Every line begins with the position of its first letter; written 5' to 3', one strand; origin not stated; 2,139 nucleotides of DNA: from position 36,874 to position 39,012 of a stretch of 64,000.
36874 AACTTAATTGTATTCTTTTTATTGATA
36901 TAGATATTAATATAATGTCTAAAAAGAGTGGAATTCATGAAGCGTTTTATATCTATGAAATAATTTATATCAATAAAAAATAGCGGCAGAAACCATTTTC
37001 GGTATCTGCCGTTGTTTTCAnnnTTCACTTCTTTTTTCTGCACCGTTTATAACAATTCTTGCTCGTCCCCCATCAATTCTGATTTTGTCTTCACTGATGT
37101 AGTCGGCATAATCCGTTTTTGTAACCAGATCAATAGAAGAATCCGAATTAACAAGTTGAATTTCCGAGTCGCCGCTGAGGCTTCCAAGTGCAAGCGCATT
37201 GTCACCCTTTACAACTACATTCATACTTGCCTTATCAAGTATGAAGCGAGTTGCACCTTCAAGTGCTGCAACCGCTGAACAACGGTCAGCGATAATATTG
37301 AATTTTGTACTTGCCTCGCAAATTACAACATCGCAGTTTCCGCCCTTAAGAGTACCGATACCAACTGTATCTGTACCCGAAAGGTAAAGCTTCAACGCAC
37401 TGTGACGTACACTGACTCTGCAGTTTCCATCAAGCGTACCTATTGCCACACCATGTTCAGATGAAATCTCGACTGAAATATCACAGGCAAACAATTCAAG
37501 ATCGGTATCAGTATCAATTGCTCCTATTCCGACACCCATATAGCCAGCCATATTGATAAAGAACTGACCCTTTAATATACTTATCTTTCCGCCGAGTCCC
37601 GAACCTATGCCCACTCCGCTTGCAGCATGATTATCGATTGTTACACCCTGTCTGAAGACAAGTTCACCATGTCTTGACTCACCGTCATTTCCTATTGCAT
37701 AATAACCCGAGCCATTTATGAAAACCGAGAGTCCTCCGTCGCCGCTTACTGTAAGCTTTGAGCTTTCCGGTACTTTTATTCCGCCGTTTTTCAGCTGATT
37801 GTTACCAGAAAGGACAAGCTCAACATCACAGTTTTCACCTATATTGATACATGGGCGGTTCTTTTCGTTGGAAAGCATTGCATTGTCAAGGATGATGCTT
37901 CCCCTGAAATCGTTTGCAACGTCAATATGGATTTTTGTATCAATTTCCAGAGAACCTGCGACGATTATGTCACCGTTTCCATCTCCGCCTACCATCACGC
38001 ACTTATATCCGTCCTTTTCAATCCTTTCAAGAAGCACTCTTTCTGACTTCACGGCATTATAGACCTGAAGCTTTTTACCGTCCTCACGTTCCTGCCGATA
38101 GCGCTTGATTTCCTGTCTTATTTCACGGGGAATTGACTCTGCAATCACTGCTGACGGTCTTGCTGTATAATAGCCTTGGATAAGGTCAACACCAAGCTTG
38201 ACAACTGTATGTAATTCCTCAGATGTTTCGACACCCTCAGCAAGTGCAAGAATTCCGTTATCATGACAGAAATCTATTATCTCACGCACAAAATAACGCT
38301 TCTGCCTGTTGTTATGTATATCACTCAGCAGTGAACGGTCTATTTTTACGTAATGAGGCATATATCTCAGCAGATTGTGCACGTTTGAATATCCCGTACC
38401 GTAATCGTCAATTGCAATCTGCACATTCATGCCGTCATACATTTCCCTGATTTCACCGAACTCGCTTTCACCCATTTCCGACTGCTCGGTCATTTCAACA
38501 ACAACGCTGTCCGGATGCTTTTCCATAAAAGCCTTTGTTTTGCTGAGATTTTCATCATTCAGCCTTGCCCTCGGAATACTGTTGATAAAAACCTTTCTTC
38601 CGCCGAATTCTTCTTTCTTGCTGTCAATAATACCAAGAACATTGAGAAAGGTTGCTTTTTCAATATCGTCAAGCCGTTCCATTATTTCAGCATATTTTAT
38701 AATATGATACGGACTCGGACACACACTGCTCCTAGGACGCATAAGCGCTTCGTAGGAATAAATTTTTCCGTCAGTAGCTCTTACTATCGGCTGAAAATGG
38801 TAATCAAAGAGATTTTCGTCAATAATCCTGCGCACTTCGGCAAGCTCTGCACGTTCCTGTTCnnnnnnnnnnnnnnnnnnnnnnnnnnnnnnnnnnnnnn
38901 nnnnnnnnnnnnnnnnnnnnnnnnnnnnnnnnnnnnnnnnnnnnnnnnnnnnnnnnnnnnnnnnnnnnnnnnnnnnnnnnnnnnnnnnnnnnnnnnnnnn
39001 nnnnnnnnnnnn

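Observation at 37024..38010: EAL phosphodiesterase fused to a cytoplasmic beta-solenoid-like repeat domain of about 330 aa and unknown function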

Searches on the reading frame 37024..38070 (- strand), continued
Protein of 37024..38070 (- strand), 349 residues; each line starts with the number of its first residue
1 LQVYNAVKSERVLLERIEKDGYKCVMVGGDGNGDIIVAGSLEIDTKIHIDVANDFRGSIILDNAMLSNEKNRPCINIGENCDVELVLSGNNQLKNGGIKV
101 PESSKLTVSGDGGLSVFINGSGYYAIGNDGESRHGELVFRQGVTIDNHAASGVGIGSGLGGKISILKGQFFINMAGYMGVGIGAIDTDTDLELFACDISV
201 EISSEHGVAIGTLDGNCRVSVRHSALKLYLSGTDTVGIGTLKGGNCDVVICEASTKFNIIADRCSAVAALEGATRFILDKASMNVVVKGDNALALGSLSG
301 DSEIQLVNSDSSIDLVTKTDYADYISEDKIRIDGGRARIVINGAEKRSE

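Call 37: search_protein_families(library=pfam, alignment_id=A2, max_evalue=10)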
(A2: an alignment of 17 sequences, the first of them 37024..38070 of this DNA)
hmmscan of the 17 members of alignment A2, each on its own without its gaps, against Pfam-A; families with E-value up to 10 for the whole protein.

A. member 1, window:37024-38070:- (349 aa): 3 families
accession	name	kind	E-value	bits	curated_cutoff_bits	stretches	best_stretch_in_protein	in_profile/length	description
PF06399.18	GFRP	-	0.22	11.8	25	1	2-33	44-75/83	GTP cyclohydrolase I feedback regulatory protein (GFRP)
PF09021.16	HutP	-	0.33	11.6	25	1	155-185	87-117/128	HutP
PF23038.1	KOW6_SPT51-2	-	1.8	8.5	27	1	19-43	26-50/51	Transcription elongation factor SPT5 homolog 1/2, KOW6 domain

B. families by the number of members that match (of 17 scanned): 10 families
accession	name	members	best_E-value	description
PF14976.13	YPEH2ZP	2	0.0045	Yippee homolog 2 zinc finger protein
PF09035.16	Tn916-Xis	1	0.0017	Excisionase from transposon Tn916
PF20143.4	NAD_kinase_C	1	0.019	ATP-NAD kinase C-terminal domain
PF21382.2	IntS9_C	1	0.026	Integrator IntS9, C-terminal domain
PF19184.5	DUF5866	1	0.052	Family of unknown function (DUF5866)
PF24016.2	DUF7330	1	0.17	Domain of unknown function (DUF7330)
PF06399.18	GFRP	1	0.22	GTP cyclohydrolase I feedback regulatory protein (GFRP)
PF24427.1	Ig_GP210_16th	1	0.31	Nuclear pore complex protein GP210, Ig-like domain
PF09021.16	HutP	1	0.33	HutP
PF23038.1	KOW6_SPT51-2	1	1.8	Transcription elongation factor SPT5 homolog 1/2, KOW6 domain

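Call 63: search_protein_families(library=pfam, proteins=[P0103, P0101, P0155, P0166, P0163, P0047, P0048, P0105], max_evalue=0.001)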
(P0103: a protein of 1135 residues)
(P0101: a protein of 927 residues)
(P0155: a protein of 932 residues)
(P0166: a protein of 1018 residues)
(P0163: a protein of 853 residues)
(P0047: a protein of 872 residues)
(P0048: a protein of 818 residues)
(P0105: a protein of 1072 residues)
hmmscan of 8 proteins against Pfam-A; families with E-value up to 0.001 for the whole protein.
P0103 (1135 aa): 2 families
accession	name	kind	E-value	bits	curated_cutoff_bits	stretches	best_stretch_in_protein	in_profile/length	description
PF00563.25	EAL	-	3.6e-50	171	31.3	1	540-762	8-236/236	EAL domain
PF00990.26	GGDEF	-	1.1e-48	165.5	23.8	2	217-353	3-158/161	Diguanylate cyclase, GGDEF domain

P0101 (927 aa): 2 families
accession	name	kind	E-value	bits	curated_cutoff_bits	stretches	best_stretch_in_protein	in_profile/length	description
PF00563.25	EAL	-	1.2e-46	159.4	31.3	1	329-554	6-236/236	EAL domain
PF00990.26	GGDEF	-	3.2e-15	56.7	23.8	1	151-304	3-157/161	Diguanylate cyclase, GGDEF domain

P0155 (932 aa): 1 family
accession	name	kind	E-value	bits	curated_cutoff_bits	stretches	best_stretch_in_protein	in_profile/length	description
PF00563.25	EAL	-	1.1e-51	176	31.3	1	267-494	3-236/236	EAL domain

P0166 (1018 aa): 1 family
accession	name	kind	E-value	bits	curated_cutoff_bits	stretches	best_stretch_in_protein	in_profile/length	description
PF00563.25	EAL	-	1.8e-51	175.2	31.3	1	354-580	4-236/236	EAL domain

P0163 (853 aa): 1 family
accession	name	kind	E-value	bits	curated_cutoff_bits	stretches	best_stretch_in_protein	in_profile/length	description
PF00563.25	EAL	-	8e-50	169.8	31.3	1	255-482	3-236/236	EAL domain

P0047 (872 aa): 1 family
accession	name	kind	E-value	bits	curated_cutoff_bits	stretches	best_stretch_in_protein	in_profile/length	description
PF00563.25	EAL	-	7.4e-48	163.4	31.3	1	268-495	3-236/236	EAL domain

P0048 (818 aa): 1 family
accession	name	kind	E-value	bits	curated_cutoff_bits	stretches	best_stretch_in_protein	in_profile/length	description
PF00563.25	EAL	-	2.8e-51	174.6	31.3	1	211-433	8-236/236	EAL domain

P0105 (1072 aa): 2 families
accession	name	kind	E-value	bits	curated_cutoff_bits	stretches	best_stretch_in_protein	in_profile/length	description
PF00563.25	EAL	-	6.3e-49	166.9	31.3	1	462-689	3-236/236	EAL domain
PF00990.26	GGDEF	-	5.1e-22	78.8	23.8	1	288-430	3-147/161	Diguanylate cyclase, GGDEF domain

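Call 65: fold_search(model_id=the predicted structure, library=viral)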
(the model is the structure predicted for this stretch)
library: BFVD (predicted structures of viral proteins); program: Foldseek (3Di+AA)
matches with E <= 10: 561; with E <= 0.001: 0
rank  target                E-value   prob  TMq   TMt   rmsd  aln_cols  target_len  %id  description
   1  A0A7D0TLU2            1.6e-02  0.54  0.23  0.16  12.2       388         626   10  E1B protein, small T-antigen [Human mastadenovirus C]
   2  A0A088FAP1            2.8e-02  0.47  0.26  0.13  15.2       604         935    9  (no name in the UniProt tables at hand)
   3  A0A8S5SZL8            3.8e-02  0.35  0.28  0.15  12.3       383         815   11  Pectate lyase [Podoviridae sp. ctnWS46]
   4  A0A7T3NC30            4.0e-02  0.25  0.22  0.14  14.9       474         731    9  Putative tail fiber protein [Serratia phage vB_SmaM_Yaphecito]
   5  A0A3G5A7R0            6.5e-02  0.35  0.31  0.25  12.3       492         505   10  Right handed beta helix domain-containing protein [Hyperionvirus sp.]
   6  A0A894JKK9            7.2e-02  0.23  0.22  0.20  13.5       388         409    9  E1B 55 kDa protein [Bat mastadenovirus]
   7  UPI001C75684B         7.6e-02  0.09  0.15  0.12  15.2       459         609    9  (no name look-up for this kind of identifier)
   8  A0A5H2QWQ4            9.2e-02  0.18  0.25  0.16  13.3       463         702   11  (no name in the UniProt tables at hand)
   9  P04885                9.7e-02  0.21  0.24  0.22  13.7       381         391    8  E1B 55 kDa protein [Tree shrew adenovirus serotype 1]
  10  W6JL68                1.0e-01  0.28  0.28  0.26  13.2       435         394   12  Right handed beta helix region containing protein [Alphaentomopoxvirus acuprea]
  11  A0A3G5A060            1.1e-01  0.09  0.18  0.18  15.3       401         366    9  Uncharacterized protein [Harvfovirus sp.]
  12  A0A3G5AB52            1.1e-01  0.25  0.31  0.25  12.5       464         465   10  Right handed beta helix domain-containing protein [Hyperionvirus sp.]
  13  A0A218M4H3            1.1e-01  0.25  0.27  0.15  13.6       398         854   10  Tail fibers protein [Pasteurella phage PHB01]
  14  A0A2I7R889            1.1e-01  0.08  0.15  0.10  17.5       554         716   10  (no name in the UniProt tables at hand)
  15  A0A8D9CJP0            1.2e-01  0.06  0.13  0.11  16.0       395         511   15  Caspase 9 inhibitor [Ectromelia virus]
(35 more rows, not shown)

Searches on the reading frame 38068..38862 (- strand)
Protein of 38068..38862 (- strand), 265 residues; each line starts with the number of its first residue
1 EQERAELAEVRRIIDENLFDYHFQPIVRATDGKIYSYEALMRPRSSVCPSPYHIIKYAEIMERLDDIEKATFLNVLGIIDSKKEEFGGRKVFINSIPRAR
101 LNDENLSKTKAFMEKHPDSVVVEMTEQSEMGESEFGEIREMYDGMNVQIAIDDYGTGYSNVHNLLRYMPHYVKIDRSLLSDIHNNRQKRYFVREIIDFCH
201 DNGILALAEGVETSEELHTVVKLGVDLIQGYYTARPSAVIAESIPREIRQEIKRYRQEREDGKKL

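Call 76: find_homologous_proteins(query=window:38068-38862:-, max_evalue=1e-20)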
Query window:38068-38862:- (265 aa): 157 proteins with E <= 1e-20 among 1048 candidates; the best 120 are listed.
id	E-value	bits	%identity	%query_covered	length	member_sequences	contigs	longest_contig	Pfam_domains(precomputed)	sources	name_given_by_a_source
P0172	1.1e-108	381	66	99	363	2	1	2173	PF00563.26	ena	-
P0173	2.5e-105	370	65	99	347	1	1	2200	PF00563.26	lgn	-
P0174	3.9e-105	369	63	99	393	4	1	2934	PF00563.26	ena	-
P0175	5.1e-105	369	82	76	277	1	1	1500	PF00563.26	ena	-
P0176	2.4e-102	360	62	99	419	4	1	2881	PF00563.26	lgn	-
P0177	3.1e-100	353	63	95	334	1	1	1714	PF00563.26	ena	-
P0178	9.4e-100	352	60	99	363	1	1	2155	PF00563.26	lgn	-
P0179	3.4e-99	350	61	99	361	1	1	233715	PF00563.26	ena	-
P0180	2.2e-93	331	63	89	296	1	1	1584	PF00563.26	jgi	jgi:EAL domain-containing protein (putative c-di-GMP-specific phosphodiesterase class I)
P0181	2.6e-93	331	63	89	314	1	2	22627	PF00563.26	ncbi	-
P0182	6.1e-92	326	58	98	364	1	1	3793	PF00563.26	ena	-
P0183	7.0e-92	326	57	98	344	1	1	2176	PF00563.26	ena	-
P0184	8.4e-91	322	60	93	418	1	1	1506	PF00563.26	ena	-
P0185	1.2e-88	315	55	97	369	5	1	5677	PF00563.26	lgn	-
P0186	4.2e-87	310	57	98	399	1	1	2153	PF00563.26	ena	-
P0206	1.4e-73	266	53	93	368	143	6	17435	PF00563.26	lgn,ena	-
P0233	9.1e-61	224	44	99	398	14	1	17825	PF00563.26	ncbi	ncbi:MAG: EAL domain-containing protein [Ruminococcus bicirculans (ex Wegman et al. 2014)]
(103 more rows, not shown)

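Call 77: find_encoding_contigs(protein=P0179, flank=5000, max_places=2)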
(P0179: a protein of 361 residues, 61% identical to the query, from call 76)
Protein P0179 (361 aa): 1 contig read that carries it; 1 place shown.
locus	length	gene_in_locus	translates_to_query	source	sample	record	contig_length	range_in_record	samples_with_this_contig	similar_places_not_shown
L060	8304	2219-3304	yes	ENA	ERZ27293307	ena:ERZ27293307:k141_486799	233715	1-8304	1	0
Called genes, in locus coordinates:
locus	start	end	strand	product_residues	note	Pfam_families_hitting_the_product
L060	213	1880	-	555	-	PF07695:7TMR-DISM_7TM (weak), PF00990:GGDEF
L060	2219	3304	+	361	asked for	PF00563:EAL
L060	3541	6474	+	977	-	PF07494:Reg_prop (faint), PF07495:Y_Y_Y (weak), PF08668:HDOD (weak), PF01966:HD, PF13487:HD_5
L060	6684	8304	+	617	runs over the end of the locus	PF01966:HD (weak)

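Call 78: find_encoding_contigs(protein=P0206, flank=5000, max_places=2)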
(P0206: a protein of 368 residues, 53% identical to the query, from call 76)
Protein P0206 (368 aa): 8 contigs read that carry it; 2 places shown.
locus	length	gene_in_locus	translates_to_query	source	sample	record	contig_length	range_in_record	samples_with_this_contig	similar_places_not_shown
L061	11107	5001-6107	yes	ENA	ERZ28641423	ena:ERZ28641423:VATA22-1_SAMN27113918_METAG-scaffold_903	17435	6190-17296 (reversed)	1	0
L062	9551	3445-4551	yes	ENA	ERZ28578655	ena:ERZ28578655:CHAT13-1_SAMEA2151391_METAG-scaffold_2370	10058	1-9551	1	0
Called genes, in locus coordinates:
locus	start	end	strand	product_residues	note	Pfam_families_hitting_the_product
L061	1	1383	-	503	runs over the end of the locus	PF00488:MutS_V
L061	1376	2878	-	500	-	PF00488:MutS_V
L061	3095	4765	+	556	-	-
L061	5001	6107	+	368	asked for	PF00563:EAL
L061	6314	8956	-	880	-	-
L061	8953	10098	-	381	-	-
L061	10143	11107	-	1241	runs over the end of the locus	-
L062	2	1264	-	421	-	?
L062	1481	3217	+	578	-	-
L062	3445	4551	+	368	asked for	PF00563:EAL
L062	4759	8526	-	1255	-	PF04997:RNA_pol_Rpb1_1, PF00623:RNA_pol_Rpb1_2, PF04983:RNA_pol_Rpb1_3, PF05000:RNA_pol_Rpb1_4, PF04998:RNA_pol_Rpb1_5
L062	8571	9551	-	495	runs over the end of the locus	?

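Call 79: find_encoding_contigs(protein=P0233, flank=5000, max_places=2)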
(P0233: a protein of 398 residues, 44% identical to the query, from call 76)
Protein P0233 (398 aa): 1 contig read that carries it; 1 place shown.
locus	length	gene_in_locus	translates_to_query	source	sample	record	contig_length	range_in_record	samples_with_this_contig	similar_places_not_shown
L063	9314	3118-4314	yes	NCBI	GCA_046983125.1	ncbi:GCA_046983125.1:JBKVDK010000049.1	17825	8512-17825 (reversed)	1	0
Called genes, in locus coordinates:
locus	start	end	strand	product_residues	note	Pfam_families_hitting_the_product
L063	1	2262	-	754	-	PF00270:DEAD, PF00271:Helicase_C, PF16124:RecQ_Zn_bind, PF09382:RQC, PF00570:HRDC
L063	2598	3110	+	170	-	-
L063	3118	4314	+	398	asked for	PF00563:EAL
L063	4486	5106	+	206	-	-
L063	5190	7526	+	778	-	PF00532:Peripla_BP_1, PF13407:Peripla_BP_4, PF13377:Peripla_BP_3, PF00990:GGDEF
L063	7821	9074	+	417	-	PF13167:GTP-bdg_N, PF16360:GTP-bdg_M, PF01926:MMR_HSR1, PF02421:FeoB_N (weak), PF00009:GTP_EFTU (faint)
